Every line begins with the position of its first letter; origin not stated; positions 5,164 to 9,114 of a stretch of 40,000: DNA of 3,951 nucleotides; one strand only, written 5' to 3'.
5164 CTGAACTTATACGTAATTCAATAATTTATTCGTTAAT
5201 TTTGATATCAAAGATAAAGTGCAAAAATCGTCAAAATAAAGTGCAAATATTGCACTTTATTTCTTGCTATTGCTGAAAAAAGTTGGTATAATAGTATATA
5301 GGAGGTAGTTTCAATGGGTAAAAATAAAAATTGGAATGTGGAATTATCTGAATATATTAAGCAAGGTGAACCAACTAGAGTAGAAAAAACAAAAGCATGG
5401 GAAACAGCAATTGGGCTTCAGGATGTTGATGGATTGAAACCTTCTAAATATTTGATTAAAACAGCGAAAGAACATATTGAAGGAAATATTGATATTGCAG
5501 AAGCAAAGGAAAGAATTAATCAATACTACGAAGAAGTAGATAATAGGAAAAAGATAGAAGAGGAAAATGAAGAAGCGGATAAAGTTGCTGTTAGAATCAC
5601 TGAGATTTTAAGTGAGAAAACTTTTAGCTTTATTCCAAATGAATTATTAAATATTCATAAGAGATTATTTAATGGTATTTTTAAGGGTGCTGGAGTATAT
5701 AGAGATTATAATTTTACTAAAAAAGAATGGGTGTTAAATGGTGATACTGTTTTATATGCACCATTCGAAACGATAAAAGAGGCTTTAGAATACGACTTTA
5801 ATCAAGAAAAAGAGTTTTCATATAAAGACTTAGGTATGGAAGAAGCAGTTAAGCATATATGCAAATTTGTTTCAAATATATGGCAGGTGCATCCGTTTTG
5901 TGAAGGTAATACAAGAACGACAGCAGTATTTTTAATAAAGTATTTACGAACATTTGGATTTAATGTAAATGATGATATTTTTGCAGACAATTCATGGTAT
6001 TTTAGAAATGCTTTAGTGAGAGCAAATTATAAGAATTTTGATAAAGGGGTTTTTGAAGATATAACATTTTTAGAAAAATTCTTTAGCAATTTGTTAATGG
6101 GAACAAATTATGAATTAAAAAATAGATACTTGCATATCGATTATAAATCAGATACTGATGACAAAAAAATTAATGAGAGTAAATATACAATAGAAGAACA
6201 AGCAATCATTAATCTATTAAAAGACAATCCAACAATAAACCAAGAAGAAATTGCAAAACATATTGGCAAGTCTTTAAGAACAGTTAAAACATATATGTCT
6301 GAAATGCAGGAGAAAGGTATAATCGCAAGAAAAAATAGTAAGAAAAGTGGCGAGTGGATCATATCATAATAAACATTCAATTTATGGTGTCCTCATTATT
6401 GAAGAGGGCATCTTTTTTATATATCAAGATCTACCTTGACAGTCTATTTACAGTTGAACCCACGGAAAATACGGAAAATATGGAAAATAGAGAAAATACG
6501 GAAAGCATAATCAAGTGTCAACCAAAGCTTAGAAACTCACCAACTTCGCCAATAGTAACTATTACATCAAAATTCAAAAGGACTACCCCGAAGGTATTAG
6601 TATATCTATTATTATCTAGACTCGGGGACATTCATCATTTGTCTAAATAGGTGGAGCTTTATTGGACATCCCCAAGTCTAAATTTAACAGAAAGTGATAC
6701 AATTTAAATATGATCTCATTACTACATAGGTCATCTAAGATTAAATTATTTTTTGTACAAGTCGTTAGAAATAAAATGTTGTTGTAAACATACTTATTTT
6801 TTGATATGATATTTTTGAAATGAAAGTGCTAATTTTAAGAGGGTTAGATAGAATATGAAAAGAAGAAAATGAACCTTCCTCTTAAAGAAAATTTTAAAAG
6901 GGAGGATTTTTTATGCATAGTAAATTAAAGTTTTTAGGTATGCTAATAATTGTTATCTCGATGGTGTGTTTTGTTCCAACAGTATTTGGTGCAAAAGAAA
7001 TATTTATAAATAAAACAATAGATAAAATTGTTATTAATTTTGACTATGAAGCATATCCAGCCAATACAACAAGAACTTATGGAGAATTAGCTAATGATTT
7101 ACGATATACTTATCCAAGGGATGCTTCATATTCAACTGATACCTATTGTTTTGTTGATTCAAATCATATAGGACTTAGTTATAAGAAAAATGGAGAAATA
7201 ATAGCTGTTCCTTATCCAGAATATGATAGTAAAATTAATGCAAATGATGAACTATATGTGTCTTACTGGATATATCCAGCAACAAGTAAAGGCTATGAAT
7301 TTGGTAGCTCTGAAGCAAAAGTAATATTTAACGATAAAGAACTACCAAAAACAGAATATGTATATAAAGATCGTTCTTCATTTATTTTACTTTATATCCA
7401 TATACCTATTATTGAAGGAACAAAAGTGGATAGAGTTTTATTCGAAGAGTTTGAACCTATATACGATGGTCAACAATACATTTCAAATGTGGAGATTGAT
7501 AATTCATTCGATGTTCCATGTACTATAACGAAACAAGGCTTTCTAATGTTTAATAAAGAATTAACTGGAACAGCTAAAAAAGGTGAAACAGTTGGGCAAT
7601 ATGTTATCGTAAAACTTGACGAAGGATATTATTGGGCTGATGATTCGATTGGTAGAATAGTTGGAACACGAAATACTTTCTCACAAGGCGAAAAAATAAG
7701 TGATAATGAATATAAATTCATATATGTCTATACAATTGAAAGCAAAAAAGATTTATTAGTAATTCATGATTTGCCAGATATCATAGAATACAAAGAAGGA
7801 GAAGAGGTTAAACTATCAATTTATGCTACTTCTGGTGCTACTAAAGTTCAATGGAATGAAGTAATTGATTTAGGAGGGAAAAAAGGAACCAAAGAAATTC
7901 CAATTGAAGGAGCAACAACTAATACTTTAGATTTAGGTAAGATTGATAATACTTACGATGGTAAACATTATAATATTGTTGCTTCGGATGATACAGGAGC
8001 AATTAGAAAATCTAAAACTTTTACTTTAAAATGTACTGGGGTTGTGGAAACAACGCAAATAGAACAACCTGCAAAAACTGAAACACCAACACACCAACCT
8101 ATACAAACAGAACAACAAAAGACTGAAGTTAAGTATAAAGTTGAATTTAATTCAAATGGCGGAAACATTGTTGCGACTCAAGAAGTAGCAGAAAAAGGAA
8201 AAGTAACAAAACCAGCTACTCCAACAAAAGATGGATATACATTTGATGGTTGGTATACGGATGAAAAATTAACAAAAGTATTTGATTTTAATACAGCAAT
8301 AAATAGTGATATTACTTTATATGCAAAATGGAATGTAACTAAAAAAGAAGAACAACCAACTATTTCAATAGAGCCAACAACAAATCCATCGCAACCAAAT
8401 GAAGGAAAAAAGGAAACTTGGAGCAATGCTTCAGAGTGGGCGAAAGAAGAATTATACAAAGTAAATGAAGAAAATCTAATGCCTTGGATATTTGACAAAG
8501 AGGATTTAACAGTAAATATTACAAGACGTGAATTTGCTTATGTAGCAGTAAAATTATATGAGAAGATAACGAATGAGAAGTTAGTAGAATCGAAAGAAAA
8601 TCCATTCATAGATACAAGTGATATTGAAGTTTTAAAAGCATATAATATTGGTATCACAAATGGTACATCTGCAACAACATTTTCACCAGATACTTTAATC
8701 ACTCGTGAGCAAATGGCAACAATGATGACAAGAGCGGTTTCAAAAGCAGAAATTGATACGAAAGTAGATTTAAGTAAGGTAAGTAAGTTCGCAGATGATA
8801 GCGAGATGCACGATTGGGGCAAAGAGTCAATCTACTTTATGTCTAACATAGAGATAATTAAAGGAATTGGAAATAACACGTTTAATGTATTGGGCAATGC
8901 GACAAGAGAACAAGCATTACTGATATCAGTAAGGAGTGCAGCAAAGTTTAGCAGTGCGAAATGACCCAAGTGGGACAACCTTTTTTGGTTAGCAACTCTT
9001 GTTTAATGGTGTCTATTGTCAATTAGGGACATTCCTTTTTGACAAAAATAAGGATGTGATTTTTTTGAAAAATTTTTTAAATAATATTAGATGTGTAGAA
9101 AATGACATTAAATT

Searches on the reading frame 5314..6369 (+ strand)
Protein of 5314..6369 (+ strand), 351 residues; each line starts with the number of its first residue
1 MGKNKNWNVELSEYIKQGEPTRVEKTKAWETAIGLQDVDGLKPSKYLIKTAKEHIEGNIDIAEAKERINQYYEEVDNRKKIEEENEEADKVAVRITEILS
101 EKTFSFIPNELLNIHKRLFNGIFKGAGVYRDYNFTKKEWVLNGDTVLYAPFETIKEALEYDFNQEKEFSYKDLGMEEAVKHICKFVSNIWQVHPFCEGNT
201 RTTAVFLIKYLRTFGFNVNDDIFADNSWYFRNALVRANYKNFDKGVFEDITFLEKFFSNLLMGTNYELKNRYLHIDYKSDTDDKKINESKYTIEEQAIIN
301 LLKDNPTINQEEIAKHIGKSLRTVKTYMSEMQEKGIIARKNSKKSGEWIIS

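Call 3: search_protein_families(library=pfam, proteins=[window:5314-6369:+], max_evalue=0.1)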
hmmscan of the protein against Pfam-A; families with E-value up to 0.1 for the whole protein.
window:5314-6369:+ (351 aa): 17 families
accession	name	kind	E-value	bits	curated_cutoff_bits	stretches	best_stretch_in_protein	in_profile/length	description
PF02661.23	Fic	-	5e-12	46.9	24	1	108-211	4-93/93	Fic/DOC family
PF13412.12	HTH_24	-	4.3e-11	42.6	21.9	1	296-337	6-47/48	Winged helix-turn-helix DNA-binding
PF08279.18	HTH_11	-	5.6e-05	23.4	25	1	296-340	3-50/55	HTH domain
PF13545.12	HTH_Crp_2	-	0.00013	22.3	27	1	307-340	22-56/70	Crp-like helix-turn-helix domain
PF05732.17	RepL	-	0.00069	19.6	20.3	1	296-342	63-110/164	Firmicute plasmid replication protein (RepL)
PF18495.6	VbhA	-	0.0022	18.4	25.9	1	27-69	3-45/47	Antitoxin VbhA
PF08280.17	HTH_Mga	-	0.0025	18.2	23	1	294-333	6-45/59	M protein trans-acting positive regulator (MGA) HTH domain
PF01047.28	MarR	-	0.0026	18.1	24.6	1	295-344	5-54/59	MarR family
PF13730.12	HTH_36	-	0.0028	17.9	25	1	303-337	18-55/55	Helix-turn-helix domain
PF03965.22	Penicillinase_R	-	0.0031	18.3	22.6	1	294-348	4-62/115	Penicillinase repressor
PF13404.12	HTH_AsnC-type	-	0.017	15.4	27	1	297-324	7-34/42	AsnC-type helix-turn-helix domain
PF13551.12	HTH_29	-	0.028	14.9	28.1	1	296-346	3-51/64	Winged helix-turn helix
PF25212.1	HVO_A0114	-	0.029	14.6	27.6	1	296-344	25-73/84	HVO_A0114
PF22278.2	DUF6958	-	0.032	15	27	0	281-322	11-53/90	Family of unknown function (DUF6958)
PF08281.18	Sigma70_r4_2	-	0.047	13.8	25.7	1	310-329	29-48/54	Sigma-70, region 4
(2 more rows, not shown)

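Call 56: search_protein_families(library=padloc, proteins=[window:5314-6369:+], max_evalue=0.001)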
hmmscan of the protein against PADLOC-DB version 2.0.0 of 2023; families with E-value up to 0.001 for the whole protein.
window:5314-6369:+ (351 aa): 12 families
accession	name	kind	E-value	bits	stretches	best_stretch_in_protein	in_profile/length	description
PDLC05078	PDC-S72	-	1.2e-129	430.7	1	11-341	6-335/377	-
PDLC04838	PDC-S04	-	2.7e-23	80.9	1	84-240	40-189/209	-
PDLC04839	PDC-S04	-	6.6e-12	43.5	1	66-206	19-154/205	-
PDLC03963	SoFic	-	5.7e-09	33.8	1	85-344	91-344/361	-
PDLC01434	CasR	-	9.9e-08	30.1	1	274-343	106-176/191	"CAS-I,CAS-II,CAS-III,CAS-IV,CAS-V,CAS-VI; associated_signaling"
PDLC01850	CARF3--CARF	-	1.5e-07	29.5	1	289-341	141-193/209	-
PDLC04842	PDC-S04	-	2e-07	28.9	1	108-212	44-131/202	-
PDLC01268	CasR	-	2.4e-05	22.4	1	274-343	106-173/179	"CAS-I,CAS-II,CAS-III,CAS-IV,CAS-V,CAS-VI; associated_signaling"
PDLC01866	CARF3--CARF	-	4.7e-05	21.5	1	290-344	136-190/207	-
PDLC01044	Csa3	-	8.7e-05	20.5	1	287-340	130-182/194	Type I-A associated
PDLC04841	PDC-S04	-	0.00016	19.5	1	110-208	144-225/292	-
PDLC01879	CARF3--CARF_TM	-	0.00017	19.3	1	289-343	152-206/222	-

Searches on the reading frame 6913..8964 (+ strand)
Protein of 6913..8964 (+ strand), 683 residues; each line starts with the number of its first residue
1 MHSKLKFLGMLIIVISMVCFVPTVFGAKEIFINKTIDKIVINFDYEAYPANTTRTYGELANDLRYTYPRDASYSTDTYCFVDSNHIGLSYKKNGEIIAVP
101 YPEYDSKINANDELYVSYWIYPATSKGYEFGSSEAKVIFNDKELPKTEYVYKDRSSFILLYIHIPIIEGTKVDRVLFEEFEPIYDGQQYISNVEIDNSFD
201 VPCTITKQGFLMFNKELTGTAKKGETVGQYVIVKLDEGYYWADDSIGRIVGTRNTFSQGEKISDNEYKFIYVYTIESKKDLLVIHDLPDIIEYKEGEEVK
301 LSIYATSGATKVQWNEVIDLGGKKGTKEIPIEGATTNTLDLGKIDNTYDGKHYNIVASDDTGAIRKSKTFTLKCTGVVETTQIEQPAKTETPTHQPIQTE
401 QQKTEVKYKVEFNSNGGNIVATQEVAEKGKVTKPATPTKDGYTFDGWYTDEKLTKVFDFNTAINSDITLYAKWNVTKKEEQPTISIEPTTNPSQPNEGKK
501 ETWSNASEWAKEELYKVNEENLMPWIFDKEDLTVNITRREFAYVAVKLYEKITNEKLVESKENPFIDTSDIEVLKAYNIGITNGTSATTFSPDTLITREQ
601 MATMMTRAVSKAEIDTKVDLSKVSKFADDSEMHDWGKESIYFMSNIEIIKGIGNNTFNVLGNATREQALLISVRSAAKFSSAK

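Call 91: search_protein_families(library=pfam, proteins=[window:6913-8964:+], max_evalue=0.001)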
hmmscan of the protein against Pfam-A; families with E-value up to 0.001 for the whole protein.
window:6913-8964:+ (683 aa): 2 families
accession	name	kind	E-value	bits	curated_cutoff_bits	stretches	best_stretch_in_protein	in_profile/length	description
PF09479.16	Flg_new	-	1.6e-22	79.9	27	1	408-472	1-65/65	Listeria-Bacteroides repeat domain (List_Bact_rpt)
PF00395.25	SLH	-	6.3e-12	45.7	20.8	2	572-602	14-44/44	S-layer homology domain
